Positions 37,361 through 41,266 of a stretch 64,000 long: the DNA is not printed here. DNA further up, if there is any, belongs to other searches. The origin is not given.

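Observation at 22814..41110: A single 18.3-kb ORF encodes a ~6,100-aa mosaic surface protein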

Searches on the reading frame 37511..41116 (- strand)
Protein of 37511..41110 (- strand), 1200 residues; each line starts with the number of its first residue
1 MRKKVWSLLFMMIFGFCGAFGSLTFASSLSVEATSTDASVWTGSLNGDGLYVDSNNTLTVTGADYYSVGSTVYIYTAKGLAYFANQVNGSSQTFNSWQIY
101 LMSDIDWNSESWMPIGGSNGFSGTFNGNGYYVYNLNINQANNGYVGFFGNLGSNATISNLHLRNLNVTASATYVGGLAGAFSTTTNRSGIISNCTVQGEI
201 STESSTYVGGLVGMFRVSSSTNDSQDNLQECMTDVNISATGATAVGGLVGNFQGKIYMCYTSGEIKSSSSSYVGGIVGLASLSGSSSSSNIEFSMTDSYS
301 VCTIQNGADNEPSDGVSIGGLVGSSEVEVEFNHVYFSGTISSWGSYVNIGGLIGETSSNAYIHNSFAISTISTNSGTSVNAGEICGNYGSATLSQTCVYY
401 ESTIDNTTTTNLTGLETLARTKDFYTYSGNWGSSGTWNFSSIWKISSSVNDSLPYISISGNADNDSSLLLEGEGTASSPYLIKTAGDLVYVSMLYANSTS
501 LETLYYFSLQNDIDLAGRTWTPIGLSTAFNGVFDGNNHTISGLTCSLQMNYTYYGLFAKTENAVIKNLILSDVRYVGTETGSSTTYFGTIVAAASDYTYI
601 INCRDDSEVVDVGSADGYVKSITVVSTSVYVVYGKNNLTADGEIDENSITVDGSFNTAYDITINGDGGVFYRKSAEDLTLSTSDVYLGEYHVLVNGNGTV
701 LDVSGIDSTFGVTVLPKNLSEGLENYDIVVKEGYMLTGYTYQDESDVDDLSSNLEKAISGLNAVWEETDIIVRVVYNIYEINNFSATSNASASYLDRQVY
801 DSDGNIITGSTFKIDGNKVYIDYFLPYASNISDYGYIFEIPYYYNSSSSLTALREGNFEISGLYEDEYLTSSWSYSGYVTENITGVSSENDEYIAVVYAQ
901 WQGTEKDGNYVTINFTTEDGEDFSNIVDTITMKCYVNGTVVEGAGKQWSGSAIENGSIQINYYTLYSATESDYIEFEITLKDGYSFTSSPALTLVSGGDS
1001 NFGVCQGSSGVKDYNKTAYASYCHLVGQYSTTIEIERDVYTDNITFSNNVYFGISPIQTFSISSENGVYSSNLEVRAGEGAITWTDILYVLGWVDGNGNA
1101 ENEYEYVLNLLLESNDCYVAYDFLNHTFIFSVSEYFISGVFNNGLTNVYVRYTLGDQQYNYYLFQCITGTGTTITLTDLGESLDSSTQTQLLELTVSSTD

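Call 5: search_protein_families(library=pfam, proteins=[window:38117-41116:-], max_evalue=0.1)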
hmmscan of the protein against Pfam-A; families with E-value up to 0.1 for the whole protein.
window:38117-41116:- (1000 aa): 3 families
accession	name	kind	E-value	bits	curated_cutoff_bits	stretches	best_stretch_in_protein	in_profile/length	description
PF05342.19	Peptidase_M26_N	-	0.00055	19.7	27.7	1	147-200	203-250/250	M26 IgA1-specific Metallo-endopeptidase N-terminal region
PF07581.17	Glug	-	0.002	18.9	20.5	2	243-267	1-27/28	The GLUG motif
PF01551.29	Peptidase_M23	-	0.07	13.8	28.7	1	338-406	20-89/96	Peptidase family M23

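Call 16: find_related_loci(query=window:37511-41110:-, collection=genome_contigs, flank=10000)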
Query window:37511-41110:- (1200 aa) in genome_contigs; peptide patterns used: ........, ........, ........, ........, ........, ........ (x = any residue, [..] = any of these).
41 stretches matched a pattern, but none encodes a relative of the query by tblastn (E <= 1e-3).

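Call 85: search_protein_families(library=ncbifam, proteins=[window:38117-41116:-], max_evalue=0.01)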
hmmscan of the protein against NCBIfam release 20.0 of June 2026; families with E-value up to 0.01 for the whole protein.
window:38117-41116:- (1000 aa): 0 families
